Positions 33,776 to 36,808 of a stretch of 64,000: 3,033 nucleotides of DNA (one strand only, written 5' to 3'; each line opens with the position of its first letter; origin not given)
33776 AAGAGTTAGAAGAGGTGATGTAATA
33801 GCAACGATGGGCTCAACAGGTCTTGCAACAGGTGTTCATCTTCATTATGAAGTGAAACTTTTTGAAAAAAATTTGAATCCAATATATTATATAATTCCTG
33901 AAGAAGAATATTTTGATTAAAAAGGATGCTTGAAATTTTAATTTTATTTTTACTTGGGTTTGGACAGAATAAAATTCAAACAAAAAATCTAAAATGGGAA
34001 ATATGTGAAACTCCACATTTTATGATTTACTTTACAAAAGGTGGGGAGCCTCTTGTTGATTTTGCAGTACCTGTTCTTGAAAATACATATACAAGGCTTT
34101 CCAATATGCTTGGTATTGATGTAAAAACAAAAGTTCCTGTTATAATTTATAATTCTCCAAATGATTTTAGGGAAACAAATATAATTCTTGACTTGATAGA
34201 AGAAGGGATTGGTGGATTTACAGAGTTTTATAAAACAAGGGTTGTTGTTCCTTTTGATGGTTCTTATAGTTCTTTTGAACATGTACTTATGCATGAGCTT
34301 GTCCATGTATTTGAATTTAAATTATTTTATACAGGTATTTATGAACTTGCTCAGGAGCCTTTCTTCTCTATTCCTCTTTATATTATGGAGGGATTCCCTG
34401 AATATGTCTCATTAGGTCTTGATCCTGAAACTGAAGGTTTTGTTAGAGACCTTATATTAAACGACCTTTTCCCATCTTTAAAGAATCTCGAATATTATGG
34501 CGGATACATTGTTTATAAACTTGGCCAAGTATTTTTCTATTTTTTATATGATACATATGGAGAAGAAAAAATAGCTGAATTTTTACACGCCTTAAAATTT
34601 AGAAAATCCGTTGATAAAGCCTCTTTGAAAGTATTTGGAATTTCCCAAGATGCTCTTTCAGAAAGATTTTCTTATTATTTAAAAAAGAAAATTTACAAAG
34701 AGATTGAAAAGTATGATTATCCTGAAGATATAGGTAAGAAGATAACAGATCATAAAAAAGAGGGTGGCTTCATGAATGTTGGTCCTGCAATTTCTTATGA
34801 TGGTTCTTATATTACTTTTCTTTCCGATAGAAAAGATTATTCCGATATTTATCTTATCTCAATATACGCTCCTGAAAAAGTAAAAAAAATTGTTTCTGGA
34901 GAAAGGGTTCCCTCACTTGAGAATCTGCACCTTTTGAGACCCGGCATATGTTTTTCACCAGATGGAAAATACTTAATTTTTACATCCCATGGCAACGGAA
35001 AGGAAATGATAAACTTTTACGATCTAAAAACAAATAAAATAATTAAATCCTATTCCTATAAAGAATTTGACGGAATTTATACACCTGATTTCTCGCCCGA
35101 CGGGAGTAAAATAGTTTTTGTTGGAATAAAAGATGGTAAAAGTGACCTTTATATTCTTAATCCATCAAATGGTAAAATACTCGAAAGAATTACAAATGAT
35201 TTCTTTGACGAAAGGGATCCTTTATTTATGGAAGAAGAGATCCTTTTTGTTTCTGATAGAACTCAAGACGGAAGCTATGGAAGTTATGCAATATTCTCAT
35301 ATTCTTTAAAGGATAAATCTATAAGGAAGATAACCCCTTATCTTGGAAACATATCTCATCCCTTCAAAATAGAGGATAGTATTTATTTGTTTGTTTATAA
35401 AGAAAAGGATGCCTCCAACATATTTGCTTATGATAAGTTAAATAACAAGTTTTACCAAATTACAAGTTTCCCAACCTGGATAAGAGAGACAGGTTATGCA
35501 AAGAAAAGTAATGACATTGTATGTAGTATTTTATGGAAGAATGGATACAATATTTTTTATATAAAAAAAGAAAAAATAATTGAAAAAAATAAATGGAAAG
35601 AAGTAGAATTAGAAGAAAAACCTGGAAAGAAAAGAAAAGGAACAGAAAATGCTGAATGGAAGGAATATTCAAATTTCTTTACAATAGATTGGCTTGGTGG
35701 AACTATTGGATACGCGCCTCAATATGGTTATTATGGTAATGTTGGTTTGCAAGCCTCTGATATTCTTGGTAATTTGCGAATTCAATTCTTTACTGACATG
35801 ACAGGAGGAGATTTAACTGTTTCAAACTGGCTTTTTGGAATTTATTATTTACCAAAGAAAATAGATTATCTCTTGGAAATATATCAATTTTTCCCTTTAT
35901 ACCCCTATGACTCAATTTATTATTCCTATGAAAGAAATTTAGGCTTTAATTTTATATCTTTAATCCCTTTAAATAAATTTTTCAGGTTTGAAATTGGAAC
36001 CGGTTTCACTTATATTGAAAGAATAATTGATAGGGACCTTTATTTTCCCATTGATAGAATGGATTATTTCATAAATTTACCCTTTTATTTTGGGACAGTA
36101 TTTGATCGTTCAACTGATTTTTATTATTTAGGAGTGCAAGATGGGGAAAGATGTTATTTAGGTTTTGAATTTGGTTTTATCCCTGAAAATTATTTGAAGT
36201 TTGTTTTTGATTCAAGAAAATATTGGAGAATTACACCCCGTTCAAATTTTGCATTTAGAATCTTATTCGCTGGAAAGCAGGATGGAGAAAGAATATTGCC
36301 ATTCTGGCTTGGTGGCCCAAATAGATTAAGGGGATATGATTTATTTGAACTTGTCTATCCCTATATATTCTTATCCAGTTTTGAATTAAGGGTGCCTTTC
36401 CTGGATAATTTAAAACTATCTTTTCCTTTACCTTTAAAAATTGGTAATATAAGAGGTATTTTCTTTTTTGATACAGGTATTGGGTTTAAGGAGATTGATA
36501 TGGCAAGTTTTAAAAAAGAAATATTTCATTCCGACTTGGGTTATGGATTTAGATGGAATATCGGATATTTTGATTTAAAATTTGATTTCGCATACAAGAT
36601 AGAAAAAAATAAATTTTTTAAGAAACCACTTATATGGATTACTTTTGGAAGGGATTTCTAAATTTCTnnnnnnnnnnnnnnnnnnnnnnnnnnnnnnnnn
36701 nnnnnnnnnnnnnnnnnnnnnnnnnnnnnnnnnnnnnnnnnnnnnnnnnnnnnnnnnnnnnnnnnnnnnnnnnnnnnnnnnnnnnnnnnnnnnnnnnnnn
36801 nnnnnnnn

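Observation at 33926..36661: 911-aa outer-membrane chimera: HExxH metallopeptidase-like head + TolB-like PD40 propeller + Omp85-type barrel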

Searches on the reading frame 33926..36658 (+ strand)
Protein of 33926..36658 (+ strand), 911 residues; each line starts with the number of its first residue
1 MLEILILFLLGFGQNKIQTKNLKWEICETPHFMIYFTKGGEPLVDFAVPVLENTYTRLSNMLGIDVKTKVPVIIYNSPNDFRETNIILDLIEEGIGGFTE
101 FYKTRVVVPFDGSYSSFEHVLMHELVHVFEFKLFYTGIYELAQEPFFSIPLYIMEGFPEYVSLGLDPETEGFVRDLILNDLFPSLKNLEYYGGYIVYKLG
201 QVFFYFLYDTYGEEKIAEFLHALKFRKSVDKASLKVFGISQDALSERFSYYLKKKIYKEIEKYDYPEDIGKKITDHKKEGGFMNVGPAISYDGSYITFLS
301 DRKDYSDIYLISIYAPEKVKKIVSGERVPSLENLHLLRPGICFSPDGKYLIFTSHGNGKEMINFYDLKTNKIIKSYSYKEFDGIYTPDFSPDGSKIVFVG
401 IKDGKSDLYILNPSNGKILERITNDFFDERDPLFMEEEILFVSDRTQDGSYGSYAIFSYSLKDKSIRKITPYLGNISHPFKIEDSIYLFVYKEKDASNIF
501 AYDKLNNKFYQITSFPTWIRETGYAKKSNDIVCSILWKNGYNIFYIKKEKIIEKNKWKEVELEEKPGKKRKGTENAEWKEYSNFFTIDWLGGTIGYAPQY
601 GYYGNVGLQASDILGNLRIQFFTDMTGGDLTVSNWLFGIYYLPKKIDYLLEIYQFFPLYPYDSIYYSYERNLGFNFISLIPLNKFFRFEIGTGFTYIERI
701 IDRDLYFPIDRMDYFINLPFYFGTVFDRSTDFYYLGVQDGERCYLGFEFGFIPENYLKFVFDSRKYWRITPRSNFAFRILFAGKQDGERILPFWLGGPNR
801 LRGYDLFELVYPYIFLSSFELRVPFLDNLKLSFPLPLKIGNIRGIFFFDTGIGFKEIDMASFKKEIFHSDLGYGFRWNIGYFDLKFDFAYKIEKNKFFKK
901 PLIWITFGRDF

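Call 3: search_protein_families(library=pfam, proteins=[window:33926-36658:+], max_evalue=1)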
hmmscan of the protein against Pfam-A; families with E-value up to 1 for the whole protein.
window:33926-36658:+ (911 aa): 9 families
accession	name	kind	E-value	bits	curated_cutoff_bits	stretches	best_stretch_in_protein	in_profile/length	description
PF07676.18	PD40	-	1.6e-14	53.8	20.9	3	385-410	12-38/38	WD40-like Beta Propeller Repeat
PF13485.12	Peptidase_MA_2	-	1.5e-08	35.1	32.4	1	55-253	6-200/201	Peptidase MA superfamily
PF01103.29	Omp85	-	4.5e-08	33.4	24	1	754-896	153-310/325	Omp85 superfamily domain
PF25174.1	Beta-prop_THOC3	-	6.7e-05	22.5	305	1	341-412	94-157/272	THOC3 beta-propeller domain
PF25597.1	SH3_retrovirus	-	0.0036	17.6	27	1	389-429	29-69/73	Retroviral polymerase SH3-like domain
PF00930.27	DPPIV_N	-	0.0081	15.4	22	1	345-425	2-81/354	Dipeptidyl peptidase IV (DPP IV) N-terminal region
PF24780.1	WD40_MABP1-WDR62_1st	-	0.094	12.4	496.3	1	341-402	44-103/328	MABP1/WDR62 first WD40 domain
PF23414.1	Beta-prop_EML_2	-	0.1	12.4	90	1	341-412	45-111/266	Echinoderm microtubule-associated protein second beta-propeller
PF24817.1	WD40_WDHD1_1st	-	0.15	11.6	109.9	1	341-399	228-283/291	WDHD1 first WD40 domain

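Call 4: search_protein_families(library=ncbifam, proteins=[window:33926-36658:+], max_evalue=1)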
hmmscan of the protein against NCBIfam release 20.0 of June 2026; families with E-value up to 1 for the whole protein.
window:33926-36658:+ (911 aa): 6 families
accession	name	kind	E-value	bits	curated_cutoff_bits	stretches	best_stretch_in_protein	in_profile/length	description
TIGR02800.1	propeller_TolB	equivalog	4.6e-20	72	343.15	2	343-505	198-355/418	Tol-Pal system beta propeller repeat protein TolB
NF002183.0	PRK01029.1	equivalog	3e-12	46.3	405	2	286-371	285-362/429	Tol-Pal system protein TolB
NF003124.0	PRK04043.1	equivalog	2.6e-07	29.8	428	2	350-548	203-387/419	Tol-Pal system protein TolB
NF047779.1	Omp85_fam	subfamily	0.0013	18.2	200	1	755-897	264-415/423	Omp85 family outer membrane protein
NF052340.1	hydrazine_beta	equivalog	0.0098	15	560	1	339-419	165-246/372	hydrazine synthase subunit beta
TIGR03866.1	PQQ_ABC_repeats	subfamily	0.24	10.4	287.3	1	340-377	129-164/310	PQQ-dependent catabolism-associated beta-propeller protein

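Call 5: find_homologous_proteins(query=window:33926-36658:+)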
Query window:33926-36658:+ (911 aa): 1168 proteins with E <= 0.001 among 8000 candidates; the best 120 are listed.
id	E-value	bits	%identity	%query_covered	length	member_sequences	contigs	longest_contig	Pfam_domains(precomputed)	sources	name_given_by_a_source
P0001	0.0e+0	2090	100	100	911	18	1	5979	PF26549.1,PF07676.19,PF13485.12,PF01103.30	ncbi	ncbi:MAG: BamA/TamA family outer membrane protein [candidate division WOR-3 bacterium]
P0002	0.0e+0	1607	75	100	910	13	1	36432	PF26549.1,PF07676.19,PF13485.12,PF01103.30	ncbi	-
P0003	0.0e+0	1423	67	100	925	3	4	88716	PF26549.1,PF26550.2,PF07676.19,PF13485.12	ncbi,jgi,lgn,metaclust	metaclust:\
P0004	0.0e+0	1420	66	100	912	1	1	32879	PF26549.1,PF26550.2,PF07676.19,PF01103.30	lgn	-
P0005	5.3e-222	758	43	99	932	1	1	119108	PF26549.1,PF00930.28,PF26550.2,PF07676.19,PF13485.12,PF01103.30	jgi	jgi:WD40 repeat protein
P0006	3.7e-219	748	43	99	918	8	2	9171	PF26549.1,PF26550.2,PF07676.19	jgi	-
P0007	2.5e-217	742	42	100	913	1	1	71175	PF26549.1,PF26550.2,PF07676.19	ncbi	-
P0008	1.8e-213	730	41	99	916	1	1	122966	PF26549.1,PF26550.2,PF07676.19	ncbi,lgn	ncbi:MAG: hypothetical protein ABDH49_06600 [Candidatus Hydrothermales bacterium]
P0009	9.4e-211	721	42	99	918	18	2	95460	PF26549.1,PF26550.2,PF07676.19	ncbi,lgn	ncbi:MAG: hypothetical protein ABIN23_02030 [candidate division WOR-3 bacterium]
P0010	1.2e-209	717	41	99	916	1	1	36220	PF26549.1,PF26550.2,PF07676.19,PF13485.12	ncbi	ncbi:MAG: hypothetical protein ABDH37_07330 [Candidatus Hydrothermales bacterium]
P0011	1.3e-208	714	41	99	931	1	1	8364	PF26549.1,PF00930.28,PF26550.2,PF07676.19,PF13485.12,PF01103.30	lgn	-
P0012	3.2e-206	706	40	99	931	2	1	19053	PF25174.2,PF26549.1,PF00930.28,PF23381.2,PF26550.2,PF07676.19,PF13485.12,PF01103.30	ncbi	-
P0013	1.6e-196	674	40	99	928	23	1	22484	PF26549.1,PF26550.2,PF07676.19,PF13485.12,PF01103.30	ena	-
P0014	2.6e-196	673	39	99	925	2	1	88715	PF26549.1,PF26550.2,PF07676.19,PF13485.12,PF01103.30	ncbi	-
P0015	7.2e-191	655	38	99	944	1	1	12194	PF26549.1,PF00930.28,PF26550.2,PF07676.19,PF01103.30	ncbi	-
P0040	4.7e-153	530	37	100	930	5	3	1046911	PF26549.1,PF26550.2,PF07676.19,PF13485.12,PF01103.30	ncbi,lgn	ncbi:MAG: BamA/TamA family outer membrane protein [Candidatus Hydrothermia bacterium]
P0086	1.3e-143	498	30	99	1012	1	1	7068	PF25174.2,PF26549.1,PF00930.28,PF26550.2,PF07676.19,PF13485.12,PF01103.30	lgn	-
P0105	4.5e-139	483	37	60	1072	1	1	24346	PF25174.2,PF26549.1,PF00930.28,PF26550.2,PF07676.19,PF13485.12,PF01103.30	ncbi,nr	ncbi:MAG: BamA/TamA family outer membrane protein [Candidatus Eisenbacteria bacterium]|nr:BamA/TamA 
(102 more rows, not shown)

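Call 23: find_related_loci(query=A1, collection=genome_contigs, flank=6000)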
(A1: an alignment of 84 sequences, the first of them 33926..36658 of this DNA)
Query A1 (911 aa) in genome_contigs; peptide patterns used: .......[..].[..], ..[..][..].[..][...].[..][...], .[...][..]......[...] (x = any residue, [..] = any of these).
599 stretches matched a pattern (row limit reached: there are more); 554 encode a relative of the query (tblastn E <= 1e-3); the best 80 are kept; 80 distinct loci.
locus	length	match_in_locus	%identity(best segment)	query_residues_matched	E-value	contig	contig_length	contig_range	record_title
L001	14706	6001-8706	41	13-911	0e+0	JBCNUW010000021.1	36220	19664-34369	MAG: Candidatus Hydrothermales bacterium isolate DT_Bin_18 contig21, whole genome shotgun sequence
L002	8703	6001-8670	41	12-893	0e+0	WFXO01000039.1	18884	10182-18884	MAG: candidate division WOR-3 bacterium isolate S141_55 k151_202959, whole genome shotgun sequence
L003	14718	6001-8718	37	12-900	3e-180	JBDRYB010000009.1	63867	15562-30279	MAG: candidate division WOR-3 bacterium isolate QQ_201907_bins_18 QQ_201907_bins_18_scaffold_9, whole genome shotgun seq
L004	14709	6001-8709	36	1-911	2e-154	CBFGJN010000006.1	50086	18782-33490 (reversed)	MAG: candidate division WOR-3 bacterium isolate QQ_bins.197.1 genome assembly, contig: NODE_786_length_50086_cov_2.68506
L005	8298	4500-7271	34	9-906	9e-154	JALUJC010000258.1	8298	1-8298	MAG: candidate division WOR-3 bacterium isolate S144_metabat1_scaf2bin.043 S144_NODE_5274_length_8298_cov_1.677518, whol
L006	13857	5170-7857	36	5-889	4e-151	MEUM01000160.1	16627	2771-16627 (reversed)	MAG: candidate division WOR-3 bacterium RBG_13_43_14 RBG_13_scaffold_8766, whole genome shotgun sequence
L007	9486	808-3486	35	5-889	2e-148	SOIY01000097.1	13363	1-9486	MAG: Candidatus Stahlbacteria bacterium isolate E29_bin50 NODE_1269_length_13363_cov_35.499399, whole genome shotgun seq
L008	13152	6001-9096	32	1-911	5e-143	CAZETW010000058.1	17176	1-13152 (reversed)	MAG TPA_asm: uncultured bacterium isolate SRP141376_co1_354 genome assembly, contig: NODE_6817_length_17176_cov_53.69464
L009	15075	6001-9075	32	7-911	4e-143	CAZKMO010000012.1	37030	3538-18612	MAG TPA_asm: uncultured bacterium isolate binchicken_co89_50 genome assembly, contig: NODE_1537_length_37030_cov_5.52651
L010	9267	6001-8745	33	4-911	1e-136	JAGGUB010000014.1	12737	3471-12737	MAG: candidate division WOR-3 bacterium isolate AUK063 PB_MBMC_017_c_000000000013, whole genome shotgun sequence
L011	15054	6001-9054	30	11-911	6e-135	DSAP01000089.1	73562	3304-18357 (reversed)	MAG TPA_asm: bacterium isolate SpSt-1151 Ga0129302_1000046, whole genome shotgun sequence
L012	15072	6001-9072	30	12-911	1e-131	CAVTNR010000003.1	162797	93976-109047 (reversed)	MAG: uncultured bacterium isolate MFD04716.bin.3.7 genome assembly, contig: contig_103192, whole genome shotgun sequence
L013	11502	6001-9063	29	12-911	2e-131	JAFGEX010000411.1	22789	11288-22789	MAG: bacterium isolate Zod_Metabat.1270 k87_14969117, whole genome shotgun sequence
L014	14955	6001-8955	32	11-911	5e-129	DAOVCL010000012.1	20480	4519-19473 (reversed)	MAG TPA_asm: Candidatus Zixiibacteriota bacterium isolate CSMAG_1030 CSMAG_1030_k141_4123702_length_20480_cov_13.0562, w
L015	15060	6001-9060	30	2-911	1e-127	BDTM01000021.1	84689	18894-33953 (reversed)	Bacterium BMS3Bbin03 DNA, contig: NODE_4, whole genome shotgun sequence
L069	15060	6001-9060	29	1-911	6e-114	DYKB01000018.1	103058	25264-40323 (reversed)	MAG TPA_asm: Caldithrix sp. isolate SulCav_AS07-7_41_26 SulCav_AS07_7_123_length_103058_cov_16_752609, whole genome shot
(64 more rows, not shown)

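Call 28: predict_structure(alignment_id=A1)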
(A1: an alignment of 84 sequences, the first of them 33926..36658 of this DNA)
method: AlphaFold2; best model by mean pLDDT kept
length: 911 residues; sequences in the alignment: 84
mean_pLDDT: 89.1   pTM: 0.88
mean pLDDT of the five models: 89.1, 88.2, 87.2, 86.0, 85.3
residues with pLDDT >= 90: 602; 70-90: 253; 50-70: 40; < 50: 16
segments of 3 or more residues with pLDDT < 50: 1-10
pLDDT, mean of each block of 10 residues (from residue 1): 29 82 93 93 95 97 93 92 88 78 89 93 96 73 60 95 91 93 92 91 97 97 92 97 97 89 89 91 93 95 89 87 88 87 95 92 96 94 93 96 92 97 94 95 94 96 96 95 92 85 95 92 93 95 93 88 92 86 84 67 81 93 81 91 91 89 86 95 94 94 75 92 93 77 94 91 93 92 89 89 91 95 85 61 93 84 80 88 88 84 87 69
secondary structure, 60 per line:
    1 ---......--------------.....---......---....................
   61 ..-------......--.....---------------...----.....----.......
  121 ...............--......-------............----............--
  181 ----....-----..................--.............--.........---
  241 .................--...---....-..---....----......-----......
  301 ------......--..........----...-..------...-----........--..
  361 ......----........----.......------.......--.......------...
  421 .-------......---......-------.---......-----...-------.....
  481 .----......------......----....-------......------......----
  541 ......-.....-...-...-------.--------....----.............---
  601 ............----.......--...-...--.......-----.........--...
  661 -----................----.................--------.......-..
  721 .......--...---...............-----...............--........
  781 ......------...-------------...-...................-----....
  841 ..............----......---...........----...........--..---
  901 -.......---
elements in order (helices of 4 or more, strands of 3 or more residues): H4-9 E24-28 E32-37 H41-62 E70-75 H78-82 E98-100 E105-109 H114-135 H138-143 H151-162 H167-178 H185-188 H194-211 H214-226 H229-237 H241-257 H266-269 H276-279 E284-289 E295-300 E307-312 E315-324 E341-343 E349-356 E359-366 E371-378 E383-389 E396-402 E405-411 E418-421 E429-434 E438-443 E455-460 E466-468 E476-481 E486-491 E498-503 E508-511 E519-524 E531-536 E541-546 H548-552 E558-560 E577-580 E585-597 E601-612 E617-623 E635-641 E647-655 E658-660 E666-681 E686-702 E711-717 E719-727 E730-732 E736-750 E756-770 E773-786 E793-795 E809-811 E813-831 E837-854 H859-864 E868-878 E883-893 E902-908
